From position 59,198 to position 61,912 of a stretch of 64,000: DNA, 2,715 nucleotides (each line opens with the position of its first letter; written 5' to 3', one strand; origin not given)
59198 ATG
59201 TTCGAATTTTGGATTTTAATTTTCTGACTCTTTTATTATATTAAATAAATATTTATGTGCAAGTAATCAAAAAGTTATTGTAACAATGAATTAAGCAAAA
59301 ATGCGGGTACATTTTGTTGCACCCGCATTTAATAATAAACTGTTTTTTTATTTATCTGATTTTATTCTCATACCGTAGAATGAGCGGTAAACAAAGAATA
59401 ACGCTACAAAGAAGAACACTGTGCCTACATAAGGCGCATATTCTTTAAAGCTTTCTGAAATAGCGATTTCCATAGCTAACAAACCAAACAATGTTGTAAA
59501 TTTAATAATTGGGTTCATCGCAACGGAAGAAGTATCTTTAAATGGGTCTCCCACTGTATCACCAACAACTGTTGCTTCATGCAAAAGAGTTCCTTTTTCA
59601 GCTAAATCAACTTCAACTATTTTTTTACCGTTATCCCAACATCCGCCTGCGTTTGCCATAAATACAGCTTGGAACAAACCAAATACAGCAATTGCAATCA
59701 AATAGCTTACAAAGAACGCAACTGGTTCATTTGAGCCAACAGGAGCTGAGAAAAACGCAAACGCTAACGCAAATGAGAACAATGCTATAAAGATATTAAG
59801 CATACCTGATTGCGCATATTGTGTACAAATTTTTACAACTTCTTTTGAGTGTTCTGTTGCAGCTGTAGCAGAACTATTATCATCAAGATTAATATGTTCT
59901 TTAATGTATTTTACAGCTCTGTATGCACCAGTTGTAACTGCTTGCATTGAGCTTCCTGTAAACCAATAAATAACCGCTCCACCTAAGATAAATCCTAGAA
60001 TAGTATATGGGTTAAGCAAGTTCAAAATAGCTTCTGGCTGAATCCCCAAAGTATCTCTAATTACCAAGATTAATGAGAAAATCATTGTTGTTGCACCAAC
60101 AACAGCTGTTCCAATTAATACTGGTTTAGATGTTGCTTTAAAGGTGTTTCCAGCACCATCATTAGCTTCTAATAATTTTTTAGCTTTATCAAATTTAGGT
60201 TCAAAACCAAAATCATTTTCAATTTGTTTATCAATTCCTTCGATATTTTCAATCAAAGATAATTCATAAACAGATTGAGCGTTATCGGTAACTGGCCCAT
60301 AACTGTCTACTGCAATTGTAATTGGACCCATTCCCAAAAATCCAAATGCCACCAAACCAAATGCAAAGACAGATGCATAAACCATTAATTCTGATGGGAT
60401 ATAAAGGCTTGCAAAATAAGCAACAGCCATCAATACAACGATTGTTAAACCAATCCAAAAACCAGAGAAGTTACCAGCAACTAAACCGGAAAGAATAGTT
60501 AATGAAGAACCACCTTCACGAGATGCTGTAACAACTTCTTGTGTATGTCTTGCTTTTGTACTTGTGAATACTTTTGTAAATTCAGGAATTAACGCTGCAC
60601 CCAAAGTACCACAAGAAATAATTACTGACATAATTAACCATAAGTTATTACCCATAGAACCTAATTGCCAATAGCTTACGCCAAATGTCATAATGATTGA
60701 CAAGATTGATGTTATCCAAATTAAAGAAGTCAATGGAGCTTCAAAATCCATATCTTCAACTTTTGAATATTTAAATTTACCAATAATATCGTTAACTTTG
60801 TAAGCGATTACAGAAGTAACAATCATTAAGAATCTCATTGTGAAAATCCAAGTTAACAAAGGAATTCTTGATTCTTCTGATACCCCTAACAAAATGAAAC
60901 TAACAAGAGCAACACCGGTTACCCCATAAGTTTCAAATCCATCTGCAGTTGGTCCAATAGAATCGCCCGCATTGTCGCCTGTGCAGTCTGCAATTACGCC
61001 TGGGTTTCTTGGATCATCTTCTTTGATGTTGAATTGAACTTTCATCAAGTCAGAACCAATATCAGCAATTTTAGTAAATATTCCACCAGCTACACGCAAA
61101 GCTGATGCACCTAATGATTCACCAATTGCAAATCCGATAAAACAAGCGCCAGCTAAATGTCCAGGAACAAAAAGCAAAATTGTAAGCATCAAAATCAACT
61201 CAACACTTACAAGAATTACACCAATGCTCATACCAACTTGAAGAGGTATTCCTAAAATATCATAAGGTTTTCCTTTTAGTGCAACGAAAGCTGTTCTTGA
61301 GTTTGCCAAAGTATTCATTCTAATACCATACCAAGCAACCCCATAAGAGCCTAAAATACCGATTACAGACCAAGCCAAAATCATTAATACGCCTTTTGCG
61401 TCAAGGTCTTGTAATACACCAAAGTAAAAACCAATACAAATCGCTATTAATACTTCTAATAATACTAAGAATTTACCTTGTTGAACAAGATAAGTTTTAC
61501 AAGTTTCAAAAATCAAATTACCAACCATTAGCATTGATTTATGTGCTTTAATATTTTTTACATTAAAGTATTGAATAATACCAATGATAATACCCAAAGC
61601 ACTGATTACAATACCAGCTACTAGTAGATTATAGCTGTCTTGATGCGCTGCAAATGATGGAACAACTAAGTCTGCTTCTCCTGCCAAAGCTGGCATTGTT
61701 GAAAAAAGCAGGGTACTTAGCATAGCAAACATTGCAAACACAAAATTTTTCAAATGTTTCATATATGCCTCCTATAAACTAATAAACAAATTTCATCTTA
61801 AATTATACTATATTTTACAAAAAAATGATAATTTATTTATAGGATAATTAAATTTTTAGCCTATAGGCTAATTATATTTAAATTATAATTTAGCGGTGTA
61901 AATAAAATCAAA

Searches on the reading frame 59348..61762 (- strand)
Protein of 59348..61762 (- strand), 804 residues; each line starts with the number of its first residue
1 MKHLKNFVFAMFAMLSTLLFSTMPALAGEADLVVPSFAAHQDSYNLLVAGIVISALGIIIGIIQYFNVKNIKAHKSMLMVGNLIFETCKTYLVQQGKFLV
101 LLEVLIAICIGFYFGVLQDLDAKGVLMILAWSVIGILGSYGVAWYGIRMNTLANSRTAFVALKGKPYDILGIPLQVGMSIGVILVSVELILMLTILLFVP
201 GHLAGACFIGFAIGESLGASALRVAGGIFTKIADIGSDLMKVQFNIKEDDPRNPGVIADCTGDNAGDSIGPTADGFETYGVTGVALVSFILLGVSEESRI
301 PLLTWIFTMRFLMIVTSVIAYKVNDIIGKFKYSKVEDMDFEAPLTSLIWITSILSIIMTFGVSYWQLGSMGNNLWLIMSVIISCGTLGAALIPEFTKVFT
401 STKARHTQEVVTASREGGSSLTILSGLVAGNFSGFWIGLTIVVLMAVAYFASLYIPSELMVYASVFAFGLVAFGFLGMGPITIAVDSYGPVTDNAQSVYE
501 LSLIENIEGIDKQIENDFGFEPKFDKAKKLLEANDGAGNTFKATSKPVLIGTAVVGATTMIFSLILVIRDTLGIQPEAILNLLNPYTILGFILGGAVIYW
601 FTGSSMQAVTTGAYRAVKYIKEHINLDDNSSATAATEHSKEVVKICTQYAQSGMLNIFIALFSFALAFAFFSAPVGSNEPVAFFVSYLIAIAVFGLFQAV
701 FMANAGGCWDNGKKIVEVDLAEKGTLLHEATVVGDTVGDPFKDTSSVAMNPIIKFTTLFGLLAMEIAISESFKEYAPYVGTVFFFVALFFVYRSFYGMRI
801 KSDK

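Call 11: search_protein_families(library=pfam, proteins=[window:59348-61762:-])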
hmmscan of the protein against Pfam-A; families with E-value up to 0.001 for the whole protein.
window:59348-61762:- (804 aa): 1 family
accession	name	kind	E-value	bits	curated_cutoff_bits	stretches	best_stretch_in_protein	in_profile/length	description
PF03030.21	H_PPase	-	2.4e-172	575.4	29.7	1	56-762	2-644/645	Inorganic H+ pyrophosphatase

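Call 43: find_homologous_proteins(query=window:59348-61762:-, max_evalue=1e-100)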
Query window:59348-61762:- (804 aa): 7999 proteins with E <= 1e-100 among 8000 candidates; the best 120 are listed.
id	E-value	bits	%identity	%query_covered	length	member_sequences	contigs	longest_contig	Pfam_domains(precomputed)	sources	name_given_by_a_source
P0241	0.0e+0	1744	100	100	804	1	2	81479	PF03030.22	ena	-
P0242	0.0e+0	1743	100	100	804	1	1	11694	PF03030.22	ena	-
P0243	0.0e+0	1742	100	100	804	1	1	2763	PF03030.22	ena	-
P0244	0.0e+0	1740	99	100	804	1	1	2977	PF03030.22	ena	-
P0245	0.0e+0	1738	99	100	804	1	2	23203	PF03030.22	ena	-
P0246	0.0e+0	1737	99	100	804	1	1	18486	PF03030.22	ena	-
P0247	0.0e+0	1737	99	100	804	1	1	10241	PF03030.22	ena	-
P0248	0.0e+0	1728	99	100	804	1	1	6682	PF03030.22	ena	-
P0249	0.0e+0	1716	98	100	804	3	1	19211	PF03030.22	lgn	-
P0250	0.0e+0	1679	97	99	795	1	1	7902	PF03030.22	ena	-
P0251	0.0e+0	1674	95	100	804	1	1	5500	PF03030.22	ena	-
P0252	0.0e+0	1657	93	100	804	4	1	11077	PF03030.22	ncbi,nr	ncbi:sodium-translocating pyrophosphatase [bacterium]|nr:sodium-translocating pyrophosphatase [bacte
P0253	0.0e+0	1619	91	100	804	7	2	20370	PF03030.22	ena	-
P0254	0.0e+0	1613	91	100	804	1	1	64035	PF03030.22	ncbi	-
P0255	0.0e+0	1603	90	100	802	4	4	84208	PF03030.22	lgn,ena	-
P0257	0.0e+0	1599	91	100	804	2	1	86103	PF03030.22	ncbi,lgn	-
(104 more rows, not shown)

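Call 44: find_encoding_contigs(protein=P0241, flank=10000, max_places=3)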
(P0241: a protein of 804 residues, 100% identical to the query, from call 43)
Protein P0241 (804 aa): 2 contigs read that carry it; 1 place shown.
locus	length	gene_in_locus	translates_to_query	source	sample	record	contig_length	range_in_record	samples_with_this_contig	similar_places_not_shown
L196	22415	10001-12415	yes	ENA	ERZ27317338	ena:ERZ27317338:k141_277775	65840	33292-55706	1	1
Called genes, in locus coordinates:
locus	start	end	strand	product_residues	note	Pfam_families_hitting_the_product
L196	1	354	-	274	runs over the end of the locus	-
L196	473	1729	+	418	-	PF01966:HD, PF13286:HD_assoc (faint)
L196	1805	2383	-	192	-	-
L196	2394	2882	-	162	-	PF01467:CTP_transf_like, PF08218:Citrate_ly_lig (weak)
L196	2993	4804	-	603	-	PF00672:HAMP (weak), PF13426:PAS_9 (weak), PF00512:HisKA, PF02518:HATPase_c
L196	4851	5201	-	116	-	-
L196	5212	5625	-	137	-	PF02561:FliS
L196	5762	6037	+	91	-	PF06689:zf-C4_ClpX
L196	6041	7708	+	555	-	-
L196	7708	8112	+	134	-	PF03652:RuvX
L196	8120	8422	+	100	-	PF06949:DUF1292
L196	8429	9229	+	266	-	PF01048:PNP_UDP_1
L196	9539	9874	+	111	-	-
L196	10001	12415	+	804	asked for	PF03030:H_PPase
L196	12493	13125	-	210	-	PF01081:Aldolase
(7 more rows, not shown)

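Call 45: find_encoding_contigs(protein=P0245, flank=10000, max_places=3)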
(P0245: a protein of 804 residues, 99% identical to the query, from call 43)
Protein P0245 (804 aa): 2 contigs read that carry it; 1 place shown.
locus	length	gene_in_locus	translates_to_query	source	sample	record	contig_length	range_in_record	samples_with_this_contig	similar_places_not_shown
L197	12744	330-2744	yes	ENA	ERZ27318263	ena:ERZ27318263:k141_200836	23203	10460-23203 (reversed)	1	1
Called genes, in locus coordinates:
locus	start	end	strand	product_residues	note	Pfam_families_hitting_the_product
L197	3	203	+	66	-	?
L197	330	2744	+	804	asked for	PF03030:H_PPase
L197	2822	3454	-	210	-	PF01081:Aldolase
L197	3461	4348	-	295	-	PF19293:CdaA_N (weak), PF02457:DAC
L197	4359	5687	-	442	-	PF00278:Orn_DAP_Arg_deC, PF02784:Orn_Arg_deC_N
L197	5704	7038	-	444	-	PF13506:Glyco_transf_21, PF10111:Glyco_tranf_2_2, PF13641:Glyco_tranf_2_3, PF00535:Glycos_transf_2, PF13632:Glyco_trans_2_3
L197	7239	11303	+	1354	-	PF00128:Alpha-amylase (weak)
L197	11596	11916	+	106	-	PF01906:YbjQ_1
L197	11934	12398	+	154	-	PF01906:YbjQ_1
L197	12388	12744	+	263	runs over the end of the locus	PF05569:Peptidase_M56 (weak), PF01435:Peptidase_M48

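Call 46: find_encoding_contigs(protein=P0257, flank=10000, max_places=2)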
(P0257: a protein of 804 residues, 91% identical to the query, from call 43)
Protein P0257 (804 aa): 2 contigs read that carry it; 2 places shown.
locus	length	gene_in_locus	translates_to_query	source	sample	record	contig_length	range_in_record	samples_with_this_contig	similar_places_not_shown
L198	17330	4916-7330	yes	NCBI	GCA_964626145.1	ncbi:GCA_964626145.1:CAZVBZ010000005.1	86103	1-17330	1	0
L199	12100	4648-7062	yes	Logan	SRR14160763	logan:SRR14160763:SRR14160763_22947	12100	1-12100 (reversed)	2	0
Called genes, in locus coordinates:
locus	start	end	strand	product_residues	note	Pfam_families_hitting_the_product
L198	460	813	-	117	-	-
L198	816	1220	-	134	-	PF02561:FliS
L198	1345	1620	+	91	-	PF06689:zf-C4_ClpX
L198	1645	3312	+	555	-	-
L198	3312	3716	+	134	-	PF03652:RuvX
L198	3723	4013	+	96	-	PF06949:DUF1292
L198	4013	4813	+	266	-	PF01048:PNP_UDP_1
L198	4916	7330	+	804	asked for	PF03030:H_PPase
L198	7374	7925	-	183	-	PF02245:Pur_DNA_glyco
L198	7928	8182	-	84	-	-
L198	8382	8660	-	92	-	PF00216:Bac_DNA_binding, PF18291:HU-HIG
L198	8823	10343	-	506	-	PF01336:tRNA_anti-codon, PF00152:tRNA-synt_2, PF01409:tRNA-synt_2d (faint)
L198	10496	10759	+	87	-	-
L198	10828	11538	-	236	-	PF03740:PdxJ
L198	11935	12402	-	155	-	PF05258:DciA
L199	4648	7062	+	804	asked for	PF03030:H_PPase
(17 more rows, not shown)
